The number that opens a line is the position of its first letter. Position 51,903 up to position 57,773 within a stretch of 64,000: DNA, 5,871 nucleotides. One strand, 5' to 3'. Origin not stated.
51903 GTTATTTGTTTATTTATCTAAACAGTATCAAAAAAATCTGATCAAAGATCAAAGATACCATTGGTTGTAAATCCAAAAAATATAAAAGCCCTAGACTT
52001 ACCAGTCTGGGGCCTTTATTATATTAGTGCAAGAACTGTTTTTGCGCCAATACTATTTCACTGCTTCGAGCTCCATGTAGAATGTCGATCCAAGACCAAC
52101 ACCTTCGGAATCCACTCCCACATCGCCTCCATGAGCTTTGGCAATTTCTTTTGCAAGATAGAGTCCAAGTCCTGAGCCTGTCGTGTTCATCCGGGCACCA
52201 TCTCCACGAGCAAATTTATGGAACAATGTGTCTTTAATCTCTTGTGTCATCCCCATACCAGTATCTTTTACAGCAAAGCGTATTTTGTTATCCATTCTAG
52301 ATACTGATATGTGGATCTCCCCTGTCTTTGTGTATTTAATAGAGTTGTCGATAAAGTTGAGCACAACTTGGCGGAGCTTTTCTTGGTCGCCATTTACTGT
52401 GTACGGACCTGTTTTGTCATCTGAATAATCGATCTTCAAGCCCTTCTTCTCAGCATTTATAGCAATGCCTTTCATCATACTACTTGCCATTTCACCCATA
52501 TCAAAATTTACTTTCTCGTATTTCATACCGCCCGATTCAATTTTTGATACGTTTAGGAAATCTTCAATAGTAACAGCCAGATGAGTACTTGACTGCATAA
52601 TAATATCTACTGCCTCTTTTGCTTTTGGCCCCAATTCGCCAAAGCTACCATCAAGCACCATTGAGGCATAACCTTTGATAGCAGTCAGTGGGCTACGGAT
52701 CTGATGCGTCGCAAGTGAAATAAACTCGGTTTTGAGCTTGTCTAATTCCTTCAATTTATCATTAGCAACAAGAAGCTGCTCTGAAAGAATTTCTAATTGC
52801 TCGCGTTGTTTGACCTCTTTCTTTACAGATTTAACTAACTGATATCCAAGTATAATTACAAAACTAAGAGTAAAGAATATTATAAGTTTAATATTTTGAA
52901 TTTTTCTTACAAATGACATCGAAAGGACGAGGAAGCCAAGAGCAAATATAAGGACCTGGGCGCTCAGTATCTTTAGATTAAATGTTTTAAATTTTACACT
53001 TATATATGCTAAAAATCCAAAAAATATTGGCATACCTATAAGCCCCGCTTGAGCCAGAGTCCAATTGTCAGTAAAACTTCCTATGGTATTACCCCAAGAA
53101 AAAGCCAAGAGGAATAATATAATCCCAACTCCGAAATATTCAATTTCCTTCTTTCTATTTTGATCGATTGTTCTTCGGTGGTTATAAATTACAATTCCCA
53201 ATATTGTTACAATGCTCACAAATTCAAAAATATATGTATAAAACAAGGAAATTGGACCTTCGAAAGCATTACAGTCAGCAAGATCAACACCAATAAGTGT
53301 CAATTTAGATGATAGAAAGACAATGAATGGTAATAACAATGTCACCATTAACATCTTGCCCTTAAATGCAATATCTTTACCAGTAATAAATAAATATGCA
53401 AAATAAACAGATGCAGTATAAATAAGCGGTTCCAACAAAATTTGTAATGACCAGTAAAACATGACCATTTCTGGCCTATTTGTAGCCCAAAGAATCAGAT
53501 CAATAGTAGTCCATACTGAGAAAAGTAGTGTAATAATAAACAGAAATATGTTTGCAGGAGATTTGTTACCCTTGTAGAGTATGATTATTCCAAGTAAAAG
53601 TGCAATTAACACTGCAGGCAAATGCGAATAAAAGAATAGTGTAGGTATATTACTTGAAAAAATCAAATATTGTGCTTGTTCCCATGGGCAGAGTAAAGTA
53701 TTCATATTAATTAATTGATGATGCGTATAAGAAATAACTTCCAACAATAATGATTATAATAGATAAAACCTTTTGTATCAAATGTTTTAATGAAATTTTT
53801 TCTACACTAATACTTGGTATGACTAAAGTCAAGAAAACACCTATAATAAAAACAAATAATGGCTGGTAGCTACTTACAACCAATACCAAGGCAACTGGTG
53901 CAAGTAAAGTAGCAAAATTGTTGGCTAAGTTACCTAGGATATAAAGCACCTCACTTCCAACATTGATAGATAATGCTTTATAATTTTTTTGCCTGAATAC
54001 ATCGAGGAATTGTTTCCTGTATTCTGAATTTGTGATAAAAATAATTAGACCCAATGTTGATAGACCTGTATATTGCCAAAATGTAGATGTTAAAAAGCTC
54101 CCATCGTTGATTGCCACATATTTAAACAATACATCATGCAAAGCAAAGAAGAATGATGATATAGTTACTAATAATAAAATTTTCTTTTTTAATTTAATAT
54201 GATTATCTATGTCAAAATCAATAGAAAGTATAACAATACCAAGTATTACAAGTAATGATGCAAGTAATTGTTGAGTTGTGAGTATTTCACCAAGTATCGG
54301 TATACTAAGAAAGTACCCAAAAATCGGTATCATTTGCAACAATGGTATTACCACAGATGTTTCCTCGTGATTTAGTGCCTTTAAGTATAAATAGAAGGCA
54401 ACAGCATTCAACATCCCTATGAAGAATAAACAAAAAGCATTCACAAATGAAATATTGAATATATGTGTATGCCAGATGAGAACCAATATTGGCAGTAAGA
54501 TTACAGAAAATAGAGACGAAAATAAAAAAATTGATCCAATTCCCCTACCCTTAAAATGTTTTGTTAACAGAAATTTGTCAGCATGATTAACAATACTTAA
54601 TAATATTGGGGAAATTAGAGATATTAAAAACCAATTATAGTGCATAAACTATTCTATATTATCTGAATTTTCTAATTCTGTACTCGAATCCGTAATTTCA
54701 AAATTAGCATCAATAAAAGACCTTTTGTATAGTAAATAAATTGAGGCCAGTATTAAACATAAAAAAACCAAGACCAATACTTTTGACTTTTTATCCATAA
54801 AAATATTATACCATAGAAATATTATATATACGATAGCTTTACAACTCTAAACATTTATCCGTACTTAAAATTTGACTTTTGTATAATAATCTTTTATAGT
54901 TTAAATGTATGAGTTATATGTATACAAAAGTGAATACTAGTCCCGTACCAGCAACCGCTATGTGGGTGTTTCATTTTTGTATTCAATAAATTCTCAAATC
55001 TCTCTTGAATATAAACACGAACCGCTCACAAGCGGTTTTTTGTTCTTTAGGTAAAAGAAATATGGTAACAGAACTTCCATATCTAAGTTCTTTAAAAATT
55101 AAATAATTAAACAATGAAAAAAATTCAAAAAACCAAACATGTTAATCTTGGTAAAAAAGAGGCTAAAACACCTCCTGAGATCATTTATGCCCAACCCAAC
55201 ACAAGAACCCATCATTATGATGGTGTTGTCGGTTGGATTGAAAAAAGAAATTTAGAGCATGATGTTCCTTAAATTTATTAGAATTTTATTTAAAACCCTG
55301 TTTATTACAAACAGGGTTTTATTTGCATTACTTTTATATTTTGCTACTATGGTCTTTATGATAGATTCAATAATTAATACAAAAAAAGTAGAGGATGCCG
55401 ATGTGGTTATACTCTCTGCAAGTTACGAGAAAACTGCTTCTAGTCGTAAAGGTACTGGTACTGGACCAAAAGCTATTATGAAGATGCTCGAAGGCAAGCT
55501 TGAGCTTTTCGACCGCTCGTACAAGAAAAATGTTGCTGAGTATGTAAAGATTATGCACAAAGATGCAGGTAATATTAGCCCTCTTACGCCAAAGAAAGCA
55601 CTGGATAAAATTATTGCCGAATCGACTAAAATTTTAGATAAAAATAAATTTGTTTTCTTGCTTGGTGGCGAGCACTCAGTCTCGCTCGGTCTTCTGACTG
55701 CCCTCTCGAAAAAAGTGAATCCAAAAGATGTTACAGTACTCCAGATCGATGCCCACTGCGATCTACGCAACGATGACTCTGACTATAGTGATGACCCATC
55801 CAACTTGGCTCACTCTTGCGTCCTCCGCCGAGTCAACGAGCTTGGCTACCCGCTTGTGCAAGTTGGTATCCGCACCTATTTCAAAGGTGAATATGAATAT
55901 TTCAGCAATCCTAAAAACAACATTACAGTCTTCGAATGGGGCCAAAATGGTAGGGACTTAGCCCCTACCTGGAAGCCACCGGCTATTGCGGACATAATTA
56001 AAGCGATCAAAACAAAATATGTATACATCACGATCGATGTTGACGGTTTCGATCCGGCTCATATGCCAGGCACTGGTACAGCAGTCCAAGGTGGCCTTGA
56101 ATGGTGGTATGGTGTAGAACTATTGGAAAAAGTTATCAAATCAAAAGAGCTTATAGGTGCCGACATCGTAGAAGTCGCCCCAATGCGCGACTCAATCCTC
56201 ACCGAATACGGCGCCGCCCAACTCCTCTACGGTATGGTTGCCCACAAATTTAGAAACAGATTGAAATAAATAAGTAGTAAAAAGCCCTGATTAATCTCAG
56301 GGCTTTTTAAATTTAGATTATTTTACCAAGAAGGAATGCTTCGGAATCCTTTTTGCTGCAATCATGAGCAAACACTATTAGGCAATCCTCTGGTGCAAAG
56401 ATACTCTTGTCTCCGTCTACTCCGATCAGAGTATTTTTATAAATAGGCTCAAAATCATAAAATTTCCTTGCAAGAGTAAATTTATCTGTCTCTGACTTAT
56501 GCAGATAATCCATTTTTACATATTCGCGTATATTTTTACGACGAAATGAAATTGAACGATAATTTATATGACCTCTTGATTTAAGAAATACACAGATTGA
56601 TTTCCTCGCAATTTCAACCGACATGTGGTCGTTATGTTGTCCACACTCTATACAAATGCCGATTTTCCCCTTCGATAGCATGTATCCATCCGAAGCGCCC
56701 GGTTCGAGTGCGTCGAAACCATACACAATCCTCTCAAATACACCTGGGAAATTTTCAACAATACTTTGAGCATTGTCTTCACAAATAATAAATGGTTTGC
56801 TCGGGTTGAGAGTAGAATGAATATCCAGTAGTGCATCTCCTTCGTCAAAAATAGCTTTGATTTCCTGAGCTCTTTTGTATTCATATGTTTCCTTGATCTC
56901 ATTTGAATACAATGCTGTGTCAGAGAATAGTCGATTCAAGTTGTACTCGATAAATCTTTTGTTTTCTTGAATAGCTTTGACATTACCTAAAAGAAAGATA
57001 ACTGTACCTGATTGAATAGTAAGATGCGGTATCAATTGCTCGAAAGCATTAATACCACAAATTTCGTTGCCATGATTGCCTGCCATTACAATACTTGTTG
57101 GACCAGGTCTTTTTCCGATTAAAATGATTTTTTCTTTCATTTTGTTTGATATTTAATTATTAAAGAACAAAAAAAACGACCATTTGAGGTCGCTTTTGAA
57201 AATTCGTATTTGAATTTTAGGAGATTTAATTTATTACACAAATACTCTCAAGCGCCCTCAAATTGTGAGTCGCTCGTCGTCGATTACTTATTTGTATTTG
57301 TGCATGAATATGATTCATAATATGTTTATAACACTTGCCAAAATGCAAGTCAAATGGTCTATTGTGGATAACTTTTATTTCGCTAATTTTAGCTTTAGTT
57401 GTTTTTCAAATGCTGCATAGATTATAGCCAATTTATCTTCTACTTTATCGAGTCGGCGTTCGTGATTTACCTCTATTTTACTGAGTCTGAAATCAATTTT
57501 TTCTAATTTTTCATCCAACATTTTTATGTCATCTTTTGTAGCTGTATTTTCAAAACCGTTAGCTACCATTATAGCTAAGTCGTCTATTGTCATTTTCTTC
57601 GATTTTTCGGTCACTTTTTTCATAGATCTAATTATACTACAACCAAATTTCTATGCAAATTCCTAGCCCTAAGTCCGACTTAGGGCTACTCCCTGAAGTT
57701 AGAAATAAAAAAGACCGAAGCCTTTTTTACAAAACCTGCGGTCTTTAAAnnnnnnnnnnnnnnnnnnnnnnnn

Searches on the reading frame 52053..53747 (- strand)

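Call 56: search_protein_families(library=pfam, proteins=[window:52053-53747:-], max_evalue=0.001)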
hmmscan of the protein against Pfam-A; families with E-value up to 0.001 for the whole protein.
window:52053-53747:- (564 aa): 3 families
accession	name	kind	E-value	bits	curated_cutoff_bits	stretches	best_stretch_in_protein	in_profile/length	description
PF02518.31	HATPase_c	-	2.2e-25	89.7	26.4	1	453-561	1-108/111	Histidine kinase-, DNA gyrase B-, and HSP90-like ATPase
PF00512.31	HisKA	-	5.7e-14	52.4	26.9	1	339-406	2-66/66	His Kinase A (phospho-acceptor) domain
PF13589.12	HATPase_c_3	-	0.00041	20.8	25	1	459-518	4-62/137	Histidine kinase-, DNA gyrase B-, and HSP90-like ATPase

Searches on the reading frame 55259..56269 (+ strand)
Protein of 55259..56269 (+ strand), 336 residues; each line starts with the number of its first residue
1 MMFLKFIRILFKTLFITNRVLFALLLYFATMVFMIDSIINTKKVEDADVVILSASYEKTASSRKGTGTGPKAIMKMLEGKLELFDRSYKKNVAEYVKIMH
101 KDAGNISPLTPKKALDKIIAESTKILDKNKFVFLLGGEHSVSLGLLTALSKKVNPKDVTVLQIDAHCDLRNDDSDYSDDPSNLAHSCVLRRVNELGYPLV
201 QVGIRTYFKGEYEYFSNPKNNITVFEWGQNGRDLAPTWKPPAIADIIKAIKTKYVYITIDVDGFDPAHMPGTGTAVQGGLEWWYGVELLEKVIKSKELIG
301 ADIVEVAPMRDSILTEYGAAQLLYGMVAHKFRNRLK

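Call 56: search_protein_families(library=pfam, proteins=[window:55259-56269:+], max_evalue=0.001)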
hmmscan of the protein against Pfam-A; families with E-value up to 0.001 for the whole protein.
window:55259-56269:+ (336 aa): 1 family
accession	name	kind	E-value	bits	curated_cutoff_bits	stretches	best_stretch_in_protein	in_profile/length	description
PF00491.26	Arginase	-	4.7e-57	194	22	1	47-325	1-276/280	Arginase family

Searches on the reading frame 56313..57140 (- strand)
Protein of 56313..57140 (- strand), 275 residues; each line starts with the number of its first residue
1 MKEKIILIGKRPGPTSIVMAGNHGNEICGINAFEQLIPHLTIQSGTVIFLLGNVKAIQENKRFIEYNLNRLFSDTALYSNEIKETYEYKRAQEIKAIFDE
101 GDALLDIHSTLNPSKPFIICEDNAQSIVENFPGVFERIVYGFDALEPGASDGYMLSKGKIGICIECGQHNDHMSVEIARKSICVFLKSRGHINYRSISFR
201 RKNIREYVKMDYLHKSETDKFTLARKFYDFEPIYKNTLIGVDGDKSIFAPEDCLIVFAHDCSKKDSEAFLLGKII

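Call 56: search_protein_families(library=pfam, proteins=[window:56313-57140:-], max_evalue=0.001)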
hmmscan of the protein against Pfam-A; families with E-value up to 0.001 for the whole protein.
window:56313-57140:- (275 aa): 2 families
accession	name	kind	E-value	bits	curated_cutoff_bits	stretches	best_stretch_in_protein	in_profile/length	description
PF24827.1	AstE_AspA_cat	-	3e-22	79.5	25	1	12-169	1-170/192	Succinylglutamate desuccinylase/Aspartoacylase catalytic domain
PF17033.10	Peptidase_M99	-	0.0003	20.8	27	1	13-110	36-130/267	Carboxypeptidase controlling helical cell shape catalytic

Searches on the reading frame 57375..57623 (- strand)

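Call 3: search_protein_families(library=pfam, proteins=[window:57375-57623:-], max_evalue=1)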
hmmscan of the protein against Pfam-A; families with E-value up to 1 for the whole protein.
window:57375-57623:- (82 aa): 3 families
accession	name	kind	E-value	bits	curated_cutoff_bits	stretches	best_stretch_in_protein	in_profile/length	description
PF15188.11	CCDC-167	-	0.029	15.1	27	1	29-75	9-57/84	Coiled-coil domain-containing protein 167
PF24073.1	DUF7365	-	0.029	15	27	1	27-73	34-78/101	Coiled-coil region of unknown function (DUF7365)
PF17442.7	U62_UL91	-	0.13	12.7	25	1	22-61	10-49/65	Functional domain of U62 and UL91 proteins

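Call 4: search_protein_families(library=ncbifam, proteins=[window:57375-57623:-], max_evalue=1)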
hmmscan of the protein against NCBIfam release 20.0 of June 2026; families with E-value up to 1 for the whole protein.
window:57375-57623:- (82 aa): 1 family
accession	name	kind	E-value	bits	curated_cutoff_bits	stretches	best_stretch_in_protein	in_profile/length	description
NF033737.1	Amm_Lyn_leader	domain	0.027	14.6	30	0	37-51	5-18/27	ammosamide/lymphostin RiPP family protein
